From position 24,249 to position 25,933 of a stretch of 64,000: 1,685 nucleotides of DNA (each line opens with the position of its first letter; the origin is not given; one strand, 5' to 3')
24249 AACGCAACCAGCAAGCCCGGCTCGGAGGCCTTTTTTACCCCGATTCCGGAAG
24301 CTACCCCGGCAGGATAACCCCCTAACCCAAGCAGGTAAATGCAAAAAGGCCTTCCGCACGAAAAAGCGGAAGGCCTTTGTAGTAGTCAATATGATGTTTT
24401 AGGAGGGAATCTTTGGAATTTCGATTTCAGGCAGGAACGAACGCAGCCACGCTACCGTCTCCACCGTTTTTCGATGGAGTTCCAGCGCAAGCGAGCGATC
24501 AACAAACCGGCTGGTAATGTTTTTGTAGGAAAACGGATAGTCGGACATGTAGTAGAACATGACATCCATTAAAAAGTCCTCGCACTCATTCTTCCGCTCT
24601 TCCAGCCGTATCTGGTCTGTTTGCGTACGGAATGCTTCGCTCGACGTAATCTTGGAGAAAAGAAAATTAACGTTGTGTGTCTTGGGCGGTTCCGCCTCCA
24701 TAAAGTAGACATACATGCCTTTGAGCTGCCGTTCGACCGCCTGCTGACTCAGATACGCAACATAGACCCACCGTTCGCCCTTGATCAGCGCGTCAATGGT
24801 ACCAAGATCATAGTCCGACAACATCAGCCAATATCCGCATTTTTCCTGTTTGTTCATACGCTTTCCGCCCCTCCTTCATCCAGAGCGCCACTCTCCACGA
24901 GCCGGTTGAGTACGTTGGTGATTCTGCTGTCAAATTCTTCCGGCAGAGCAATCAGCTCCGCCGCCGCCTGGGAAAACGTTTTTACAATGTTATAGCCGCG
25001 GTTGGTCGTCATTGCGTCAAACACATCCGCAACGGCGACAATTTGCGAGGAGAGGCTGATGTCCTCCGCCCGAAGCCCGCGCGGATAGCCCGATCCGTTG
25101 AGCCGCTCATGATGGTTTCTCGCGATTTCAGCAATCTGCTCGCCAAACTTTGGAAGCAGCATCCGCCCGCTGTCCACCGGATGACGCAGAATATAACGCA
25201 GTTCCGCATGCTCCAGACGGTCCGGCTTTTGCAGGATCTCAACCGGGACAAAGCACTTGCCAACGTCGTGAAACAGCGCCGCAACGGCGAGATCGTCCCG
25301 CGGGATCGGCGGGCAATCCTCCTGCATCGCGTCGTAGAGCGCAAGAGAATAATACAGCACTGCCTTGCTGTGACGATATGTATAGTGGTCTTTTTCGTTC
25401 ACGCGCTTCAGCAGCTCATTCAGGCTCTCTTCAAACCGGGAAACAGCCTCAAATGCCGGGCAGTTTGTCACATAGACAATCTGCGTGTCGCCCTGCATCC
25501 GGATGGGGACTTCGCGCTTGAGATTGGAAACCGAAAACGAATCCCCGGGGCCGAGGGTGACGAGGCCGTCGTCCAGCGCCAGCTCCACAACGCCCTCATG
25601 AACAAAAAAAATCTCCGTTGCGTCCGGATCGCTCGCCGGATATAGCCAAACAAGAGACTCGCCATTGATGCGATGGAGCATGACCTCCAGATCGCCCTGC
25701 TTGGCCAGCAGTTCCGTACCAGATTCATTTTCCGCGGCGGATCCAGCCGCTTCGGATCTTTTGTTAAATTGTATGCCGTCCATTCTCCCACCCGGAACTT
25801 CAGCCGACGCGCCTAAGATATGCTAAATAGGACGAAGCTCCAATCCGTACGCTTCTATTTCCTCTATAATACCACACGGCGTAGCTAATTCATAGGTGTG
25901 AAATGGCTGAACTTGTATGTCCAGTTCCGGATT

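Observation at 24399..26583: Candidate new system: HEPN/MNT pair split by a cupin-HD-GYP protein, behind a c-di-GMP riboswitch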

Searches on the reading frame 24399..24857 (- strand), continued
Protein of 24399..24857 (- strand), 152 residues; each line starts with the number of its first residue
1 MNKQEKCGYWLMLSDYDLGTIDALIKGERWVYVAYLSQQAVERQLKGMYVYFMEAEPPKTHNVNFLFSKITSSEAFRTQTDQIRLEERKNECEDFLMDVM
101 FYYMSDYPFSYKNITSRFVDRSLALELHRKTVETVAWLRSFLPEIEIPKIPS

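Call 62: find_encoding_contigs(protein=P0154, flank=10000, max_places=2)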
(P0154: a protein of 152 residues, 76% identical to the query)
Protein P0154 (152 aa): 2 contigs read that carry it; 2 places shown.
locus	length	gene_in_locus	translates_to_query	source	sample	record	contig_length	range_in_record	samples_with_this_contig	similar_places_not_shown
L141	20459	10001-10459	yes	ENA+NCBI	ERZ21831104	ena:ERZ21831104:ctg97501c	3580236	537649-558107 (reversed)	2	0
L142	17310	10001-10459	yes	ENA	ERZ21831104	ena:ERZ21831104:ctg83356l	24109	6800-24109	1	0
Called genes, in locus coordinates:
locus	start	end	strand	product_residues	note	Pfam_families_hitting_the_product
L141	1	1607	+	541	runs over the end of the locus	PF02687:FtsX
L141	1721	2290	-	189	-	PF04229:GrpB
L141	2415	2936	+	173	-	PF01594:AI-2E_transport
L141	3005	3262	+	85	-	PF04226:Transgly_assoc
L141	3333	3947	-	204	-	PF08818:DUF1801, PF13376:OmdA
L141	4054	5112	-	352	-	PF01636:APH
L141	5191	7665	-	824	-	PF00933:Glyco_hydro_3, PF01915:Glyco_hydro_3_C, PF14310:Fn3-like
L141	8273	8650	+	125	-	-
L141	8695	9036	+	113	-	PF01909:NTP_transf_2, PF18765:Polbeta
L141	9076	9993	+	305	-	PF13487:HD_5, PF01966:HD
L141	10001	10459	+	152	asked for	PF05168:HEPN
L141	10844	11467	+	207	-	PF01478:Peptidase_A24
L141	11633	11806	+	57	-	PF04964:Flp_Fap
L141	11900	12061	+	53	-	PF04964:Flp_Fap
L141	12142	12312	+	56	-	PF04964:Flp_Fap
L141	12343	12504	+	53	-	PF04964:Flp_Fap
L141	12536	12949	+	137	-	PF07811:TadE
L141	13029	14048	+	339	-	PF13400:Tad (faint)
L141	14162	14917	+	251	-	PF08666:SAF (weak), PF16976:RcpC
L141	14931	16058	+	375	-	PF01656:CbiA, PF02374:ArsA_ATPase (faint), PF06564:CBP_BcsQ (weak), PF09140:MipZ, PF10609:ParA, PF13614:AAA_31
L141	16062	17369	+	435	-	PF00437:T2SSE, PF27713:UCP018868 (weak)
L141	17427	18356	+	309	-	PF00482:T2SSF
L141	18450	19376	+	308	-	PF00482:T2SSF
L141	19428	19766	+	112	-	PF02643:DUF192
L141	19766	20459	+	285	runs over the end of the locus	-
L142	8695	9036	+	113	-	PF01909:NTP_transf_2, PF18765:Polbeta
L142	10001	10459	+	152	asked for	PF05168:HEPN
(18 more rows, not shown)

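Call 65: find_related_loci(query=A2, collection=viral_contigs, flank=5000)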
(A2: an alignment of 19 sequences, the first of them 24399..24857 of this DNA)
Query A2 (152 aa) in viral_contigs; peptide patterns used: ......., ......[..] (x = any residue, [..] = any of these).
54 stretches matched a pattern, but none encodes a relative of the query by tblastn (E <= 1e-3).

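Call 66: search_dna_similar(query=window:24399-24857:-, collection=plasmids, mode=protein, max_evalue=0.001, max_rows=10)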
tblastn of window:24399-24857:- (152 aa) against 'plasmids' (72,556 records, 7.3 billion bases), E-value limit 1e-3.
No match.

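Call 67: search_dna_similar(query=window:24399-24857:-, collection=phages, mode=protein, max_evalue=0.001, max_rows=10)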
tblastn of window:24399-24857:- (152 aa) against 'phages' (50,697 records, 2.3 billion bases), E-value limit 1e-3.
No match.

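Call 73: search_protein_representatives(alignment_id=A2)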
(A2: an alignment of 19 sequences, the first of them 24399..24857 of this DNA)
Query: 19 sequences, 152 profile positions. Proteins with E-value up to 0.001 (for the whole library): 837; up to 1e-10: 117; up to 1e-30: 6. The best 150 are listed.
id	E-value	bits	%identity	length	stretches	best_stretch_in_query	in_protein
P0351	9.6e-64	230.3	-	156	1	1-146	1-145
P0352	4.1e-44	166.5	-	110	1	1-110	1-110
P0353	3.3e-42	160.4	-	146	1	1-91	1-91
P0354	2.7e-41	157.4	-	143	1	1-142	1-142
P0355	5.1e-39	150.0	-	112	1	1-75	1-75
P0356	1.8e-37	145.0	-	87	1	66-150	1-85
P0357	2.1e-28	115.6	-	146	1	1-142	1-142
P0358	1.0e-25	106.8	-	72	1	84-151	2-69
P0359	3.7e-25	105.0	-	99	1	48-143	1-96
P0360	8.7e-24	100.6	-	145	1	1-141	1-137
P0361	1.6e-23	99.7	-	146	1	1-142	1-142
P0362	2.4e-22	95.9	-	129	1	1-143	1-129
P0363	1.6e-21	93.2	-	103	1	1-90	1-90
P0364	3.3e-21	92.2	-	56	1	97-150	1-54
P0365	4.1e-21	91.9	-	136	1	1-141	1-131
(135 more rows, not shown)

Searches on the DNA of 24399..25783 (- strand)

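Call 11: search_rna_families(sources=[L001, L002, L003, L004, L005, L006, L007, L008, L033, L054], threshold=gathering)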
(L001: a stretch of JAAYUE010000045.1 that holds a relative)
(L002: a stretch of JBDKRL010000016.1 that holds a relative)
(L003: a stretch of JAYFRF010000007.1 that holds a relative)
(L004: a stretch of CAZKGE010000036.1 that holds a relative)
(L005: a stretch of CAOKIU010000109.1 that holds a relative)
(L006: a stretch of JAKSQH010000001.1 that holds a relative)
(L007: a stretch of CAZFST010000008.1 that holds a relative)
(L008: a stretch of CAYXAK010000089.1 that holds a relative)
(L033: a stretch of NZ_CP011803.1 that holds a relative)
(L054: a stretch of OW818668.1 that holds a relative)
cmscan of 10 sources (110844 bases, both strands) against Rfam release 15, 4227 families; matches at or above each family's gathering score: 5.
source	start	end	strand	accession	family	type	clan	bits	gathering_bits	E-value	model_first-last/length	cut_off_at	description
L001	4985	5077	+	RF01051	c-di-GMP-I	Cis-reg; riboswitch;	CL00126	73.5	35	2.7e-12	1-87/87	no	c-di-GMP-I riboswitch aptamer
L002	4945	5043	+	RF01051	c-di-GMP-I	Cis-reg; riboswitch;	CL00126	73.2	35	3.3e-12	1-87/87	no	c-di-GMP-I riboswitch aptamer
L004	1298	1387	+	RF01051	c-di-GMP-I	Cis-reg; riboswitch;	CL00126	67.8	35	6.8e-11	1-87/87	no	c-di-GMP-I riboswitch aptamer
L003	4995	5095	+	RF03167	c-di-GMP-I-GGC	Cis-reg; riboswitch;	CL00126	61.1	59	9.7e-12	1-80/80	no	c-di-GMP-I-GGC riboswitch aptamer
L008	4359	4444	-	RF01051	c-di-GMP-I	Cis-reg; riboswitch;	CL00126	57.2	35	2.6e-08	1-87/87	no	c-di-GMP-I riboswitch aptamer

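Call 22: search_rna_families(sources=[L081, L082, L083, L084, L085, L086, L087, L088, L089, L090, L091, L092, L093, L094, L095, L096, L097, L098, L099, L100], threshold=gathering)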
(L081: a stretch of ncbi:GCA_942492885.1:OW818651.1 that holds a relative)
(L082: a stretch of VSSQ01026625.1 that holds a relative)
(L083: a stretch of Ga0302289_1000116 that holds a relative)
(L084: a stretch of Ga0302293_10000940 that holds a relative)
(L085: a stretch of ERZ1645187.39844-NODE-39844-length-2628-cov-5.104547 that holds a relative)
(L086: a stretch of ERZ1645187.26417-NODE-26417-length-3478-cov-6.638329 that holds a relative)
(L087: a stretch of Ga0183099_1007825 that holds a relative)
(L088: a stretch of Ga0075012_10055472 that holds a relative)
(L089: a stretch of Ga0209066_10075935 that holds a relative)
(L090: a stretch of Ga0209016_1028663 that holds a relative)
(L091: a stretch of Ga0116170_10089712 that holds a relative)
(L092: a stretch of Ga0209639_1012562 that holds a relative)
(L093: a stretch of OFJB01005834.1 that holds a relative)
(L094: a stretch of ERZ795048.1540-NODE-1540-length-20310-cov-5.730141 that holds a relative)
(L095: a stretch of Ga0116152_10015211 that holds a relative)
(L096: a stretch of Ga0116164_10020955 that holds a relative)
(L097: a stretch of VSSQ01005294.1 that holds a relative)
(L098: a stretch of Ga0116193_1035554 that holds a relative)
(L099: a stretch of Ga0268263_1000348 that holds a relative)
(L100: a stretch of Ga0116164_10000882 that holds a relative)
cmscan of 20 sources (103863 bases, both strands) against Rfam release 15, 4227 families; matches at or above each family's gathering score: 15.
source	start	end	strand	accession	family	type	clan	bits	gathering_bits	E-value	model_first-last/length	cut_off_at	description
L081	4969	5061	+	RF01051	c-di-GMP-I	Cis-reg; riboswitch;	CL00126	82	35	2.2e-14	1-87/87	no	c-di-GMP-I riboswitch aptamer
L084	3044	3135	+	RF01051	c-di-GMP-I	Cis-reg; riboswitch;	CL00126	78.7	35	1.4e-13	1-87/87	no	c-di-GMP-I riboswitch aptamer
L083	3044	3135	+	RF01051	c-di-GMP-I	Cis-reg; riboswitch;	CL00126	77.5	35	2.7e-13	1-87/87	no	c-di-GMP-I riboswitch aptamer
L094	3038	3137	+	RF01051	c-di-GMP-I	Cis-reg; riboswitch;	CL00126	74.6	35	1.4e-12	1-87/87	no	c-di-GMP-I riboswitch aptamer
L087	646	738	+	RF01051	c-di-GMP-I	Cis-reg; riboswitch;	CL00126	74.5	35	1.5e-12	1-87/87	no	c-di-GMP-I riboswitch aptamer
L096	1198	1288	+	RF01051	c-di-GMP-I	Cis-reg; riboswitch;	CL00126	72.3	35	5.1e-12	1-87/87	no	c-di-GMP-I riboswitch aptamer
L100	3030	3129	+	RF01051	c-di-GMP-I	Cis-reg; riboswitch;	CL00126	71.7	35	7e-12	1-87/87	no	c-di-GMP-I riboswitch aptamer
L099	5505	5591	+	RF01051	c-di-GMP-I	Cis-reg; riboswitch;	CL00126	70.2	35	1.6e-11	1-87/87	no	c-di-GMP-I riboswitch aptamer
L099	3005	3089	+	RF01051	c-di-GMP-I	Cis-reg; riboswitch;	CL00126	69.2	35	2.9e-11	1-87/87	no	c-di-GMP-I riboswitch aptamer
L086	1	90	+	RF01051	c-di-GMP-I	Cis-reg; riboswitch;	CL00126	68.9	35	3.4e-11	4-87/87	5'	c-di-GMP-I riboswitch aptamer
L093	477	565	+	RF01051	c-di-GMP-I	Cis-reg; riboswitch;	CL00126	68.6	35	4.1e-11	1-87/87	no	c-di-GMP-I riboswitch aptamer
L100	5539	5628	+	RF01051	c-di-GMP-I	Cis-reg; riboswitch;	CL00126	68.6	35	4.1e-11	1-87/87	no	c-di-GMP-I riboswitch aptamer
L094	5580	5671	+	RF01051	c-di-GMP-I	Cis-reg; riboswitch;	CL00126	65.9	35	1.8e-10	1-87/87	no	c-di-GMP-I riboswitch aptamer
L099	437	509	+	RF00005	tRNA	Gene; tRNA;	CL00001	64.3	29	1.8e-11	1-71/71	no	tRNA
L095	906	995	+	RF01051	c-di-GMP-I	Cis-reg; riboswitch;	CL00126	63.6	35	6.6e-10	1-87/87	no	c-di-GMP-I riboswitch aptamer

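Call 23: search_rna_families(sources=[L101, L102, L103, L104, L105, L106, L107, L108, L109, L110, L111, L112, L113, L114, L115, L116, L117, L118, L119, L120], threshold=gathering)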
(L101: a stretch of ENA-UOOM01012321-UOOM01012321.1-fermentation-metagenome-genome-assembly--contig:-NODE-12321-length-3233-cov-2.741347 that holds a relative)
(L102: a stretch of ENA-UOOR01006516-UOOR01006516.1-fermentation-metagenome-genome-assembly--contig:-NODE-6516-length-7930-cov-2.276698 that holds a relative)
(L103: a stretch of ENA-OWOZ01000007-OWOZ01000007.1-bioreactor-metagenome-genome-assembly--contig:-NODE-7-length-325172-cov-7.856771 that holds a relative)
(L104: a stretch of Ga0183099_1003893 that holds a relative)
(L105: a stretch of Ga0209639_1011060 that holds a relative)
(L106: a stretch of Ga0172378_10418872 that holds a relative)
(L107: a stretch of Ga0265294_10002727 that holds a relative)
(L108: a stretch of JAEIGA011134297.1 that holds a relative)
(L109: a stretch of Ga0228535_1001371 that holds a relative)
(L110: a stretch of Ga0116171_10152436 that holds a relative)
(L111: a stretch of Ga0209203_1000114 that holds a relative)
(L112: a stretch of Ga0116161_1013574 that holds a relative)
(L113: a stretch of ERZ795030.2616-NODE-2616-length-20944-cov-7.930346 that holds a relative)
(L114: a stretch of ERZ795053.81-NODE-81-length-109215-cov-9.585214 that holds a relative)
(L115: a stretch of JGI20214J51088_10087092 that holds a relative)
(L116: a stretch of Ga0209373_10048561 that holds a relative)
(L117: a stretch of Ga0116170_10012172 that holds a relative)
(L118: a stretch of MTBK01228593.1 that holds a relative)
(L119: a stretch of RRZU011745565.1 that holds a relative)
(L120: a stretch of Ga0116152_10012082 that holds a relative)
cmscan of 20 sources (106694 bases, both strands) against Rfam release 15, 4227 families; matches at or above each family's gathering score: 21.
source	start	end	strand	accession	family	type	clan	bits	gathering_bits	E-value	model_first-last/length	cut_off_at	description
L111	4126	4210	+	RF01051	c-di-GMP-I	Cis-reg; riboswitch;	CL00126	80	35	6.7e-14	1-87/87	no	c-di-GMP-I riboswitch aptamer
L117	4114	4198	+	RF01051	c-di-GMP-I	Cis-reg; riboswitch;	CL00126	79.9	35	7.4e-14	1-87/87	no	c-di-GMP-I riboswitch aptamer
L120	1091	1175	+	RF01051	c-di-GMP-I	Cis-reg; riboswitch;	CL00126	79.6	35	8.5e-14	1-87/87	no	c-di-GMP-I riboswitch aptamer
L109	2599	2687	-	RF01051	c-di-GMP-I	Cis-reg; riboswitch;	CL00126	79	35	1.2e-13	1-87/87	no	c-di-GMP-I riboswitch aptamer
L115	295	385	-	RF01051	c-di-GMP-I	Cis-reg; riboswitch;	CL00126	79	35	1.2e-13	1-87/87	no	c-di-GMP-I riboswitch aptamer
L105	735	819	+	RF01051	c-di-GMP-I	Cis-reg; riboswitch;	CL00126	77.6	35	2.6e-13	1-87/87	no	c-di-GMP-I riboswitch aptamer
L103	3084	3169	+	RF01051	c-di-GMP-I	Cis-reg; riboswitch;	CL00126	75.1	35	1.1e-12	1-87/87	no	c-di-GMP-I riboswitch aptamer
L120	3627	3711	+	RF01051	c-di-GMP-I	Cis-reg; riboswitch;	CL00126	74.8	35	1.3e-12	1-87/87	no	c-di-GMP-I riboswitch aptamer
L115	531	627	+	RF01051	c-di-GMP-I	Cis-reg; riboswitch;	CL00126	74.6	35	1.4e-12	1-87/87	no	c-di-GMP-I riboswitch aptamer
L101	782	866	+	RF01051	c-di-GMP-I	Cis-reg; riboswitch;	CL00126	73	35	3.5e-12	1-87/87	no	c-di-GMP-I riboswitch aptamer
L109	2856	2940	+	RF01051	c-di-GMP-I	Cis-reg; riboswitch;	CL00126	72.1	35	5.7e-12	1-87/87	no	c-di-GMP-I riboswitch aptamer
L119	883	966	+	RF01051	c-di-GMP-I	Cis-reg; riboswitch;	CL00126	70.7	35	1.3e-11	1-87/87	no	c-di-GMP-I riboswitch aptamer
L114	3526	3616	+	RF01051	c-di-GMP-I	Cis-reg; riboswitch;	CL00126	69.5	35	2.5e-11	1-87/87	no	c-di-GMP-I riboswitch aptamer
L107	2897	2984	+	RF01051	c-di-GMP-I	Cis-reg; riboswitch;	CL00126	68.8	35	3.7e-11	1-87/87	no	c-di-GMP-I riboswitch aptamer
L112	1258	1342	+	RF01051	c-di-GMP-I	Cis-reg; riboswitch;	CL00126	68.4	35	4.6e-11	1-87/87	no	c-di-GMP-I riboswitch aptamer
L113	4361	4445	+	RF01051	c-di-GMP-I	Cis-reg; riboswitch;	CL00126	68.4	35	4.6e-11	1-87/87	no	c-di-GMP-I riboswitch aptamer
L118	948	1035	+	RF03167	c-di-GMP-I-GGC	Cis-reg; riboswitch;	CL00126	68.3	59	8e-14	1-80/80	no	c-di-GMP-I-GGC riboswitch aptamer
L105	3153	3237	+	RF01051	c-di-GMP-I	Cis-reg; riboswitch;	CL00126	68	35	5.6e-11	1-87/87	no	c-di-GMP-I riboswitch aptamer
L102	797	867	+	RF00005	tRNA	Gene; tRNA;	CL00001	62.8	29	5.1e-11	1-71/71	no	tRNA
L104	1288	1372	+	RF03167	c-di-GMP-I-GGC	Cis-reg; riboswitch;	CL00126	60.5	59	1.4e-11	1-80/80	no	c-di-GMP-I-GGC riboswitch aptamer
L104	4848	4958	-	RF02683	NiCo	Cis-reg; riboswitch;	CL00122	59.6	37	6.2e-11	1-96/96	no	NiCo (Nickel/Cobalt) riboswitch aptamer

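Call 24: search_rna_families(sources=[L121, L122, L123, L124, L125, L126, L127, L128, L129, L130, L131, L132, L133, L134, L135], threshold=gathering)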
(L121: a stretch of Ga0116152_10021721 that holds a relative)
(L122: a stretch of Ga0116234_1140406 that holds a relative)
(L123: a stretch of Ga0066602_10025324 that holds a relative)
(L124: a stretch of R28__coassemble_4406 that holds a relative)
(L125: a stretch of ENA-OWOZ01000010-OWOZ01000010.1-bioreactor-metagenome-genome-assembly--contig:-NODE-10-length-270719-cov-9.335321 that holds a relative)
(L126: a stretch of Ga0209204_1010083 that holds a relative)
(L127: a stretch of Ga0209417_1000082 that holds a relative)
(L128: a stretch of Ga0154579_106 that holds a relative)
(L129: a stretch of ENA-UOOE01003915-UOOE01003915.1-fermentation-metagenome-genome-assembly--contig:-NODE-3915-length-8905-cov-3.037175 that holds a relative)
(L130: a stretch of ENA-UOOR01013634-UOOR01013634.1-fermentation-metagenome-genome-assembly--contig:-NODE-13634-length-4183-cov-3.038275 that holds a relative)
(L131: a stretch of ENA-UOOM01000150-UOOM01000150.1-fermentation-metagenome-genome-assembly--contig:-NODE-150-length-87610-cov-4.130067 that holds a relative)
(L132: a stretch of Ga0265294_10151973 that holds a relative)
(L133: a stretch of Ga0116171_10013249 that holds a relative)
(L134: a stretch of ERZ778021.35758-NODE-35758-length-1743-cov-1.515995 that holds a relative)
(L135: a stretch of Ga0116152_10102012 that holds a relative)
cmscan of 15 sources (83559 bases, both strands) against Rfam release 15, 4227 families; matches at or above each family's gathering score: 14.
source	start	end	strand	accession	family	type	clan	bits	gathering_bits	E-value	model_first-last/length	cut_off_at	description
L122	8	92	+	RF01051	c-di-GMP-I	Cis-reg; riboswitch;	CL00126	79.9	35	5.7e-14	1-87/87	no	c-di-GMP-I riboswitch aptamer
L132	352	436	+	RF01051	c-di-GMP-I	Cis-reg; riboswitch;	CL00126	78.6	35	1.2e-13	1-87/87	no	c-di-GMP-I riboswitch aptamer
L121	1900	1984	+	RF01051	c-di-GMP-I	Cis-reg; riboswitch;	CL00126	76.6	35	3.7e-13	1-87/87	no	c-di-GMP-I riboswitch aptamer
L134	284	368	+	RF01051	c-di-GMP-I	Cis-reg; riboswitch;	CL00126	76.2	35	4.4e-13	1-87/87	no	c-di-GMP-I riboswitch aptamer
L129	1856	1942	+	RF01051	c-di-GMP-I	Cis-reg; riboswitch;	CL00126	76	35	5.1e-13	1-87/87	no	c-di-GMP-I riboswitch aptamer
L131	3105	3191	+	RF01051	c-di-GMP-I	Cis-reg; riboswitch;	CL00126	76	35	5.1e-13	1-87/87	no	c-di-GMP-I riboswitch aptamer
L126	2580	2669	+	RF01051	c-di-GMP-I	Cis-reg; riboswitch;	CL00126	75.4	35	7.1e-13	1-87/87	no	c-di-GMP-I riboswitch aptamer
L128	5463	5554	+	RF01051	c-di-GMP-I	Cis-reg; riboswitch;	CL00126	71.6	35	5.9e-12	1-87/87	no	c-di-GMP-I riboswitch aptamer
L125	5504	5593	+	RF01051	c-di-GMP-I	Cis-reg; riboswitch;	CL00126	71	35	8.5e-12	1-87/87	no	c-di-GMP-I riboswitch aptamer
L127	5461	5558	+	RF01051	c-di-GMP-I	Cis-reg; riboswitch;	CL00126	69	35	2.5e-11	1-87/87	no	c-di-GMP-I riboswitch aptamer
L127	3177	3265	+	RF01051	c-di-GMP-I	Cis-reg; riboswitch;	CL00126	67.8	35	5.2e-11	1-87/87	no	c-di-GMP-I riboswitch aptamer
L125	3124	3226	+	RF03167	c-di-GMP-I-GGC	Cis-reg; riboswitch;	CL00126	62.4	59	3.2e-12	1-80/80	no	c-di-GMP-I-GGC riboswitch aptamer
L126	200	302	+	RF03167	c-di-GMP-I-GGC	Cis-reg; riboswitch;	CL00126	62.4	59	3.2e-12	1-80/80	no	c-di-GMP-I-GGC riboswitch aptamer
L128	3126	3209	+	RF03167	c-di-GMP-I-GGC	Cis-reg; riboswitch;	CL00126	60.5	59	1.1e-11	1-80/80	no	c-di-GMP-I-GGC riboswitch aptamer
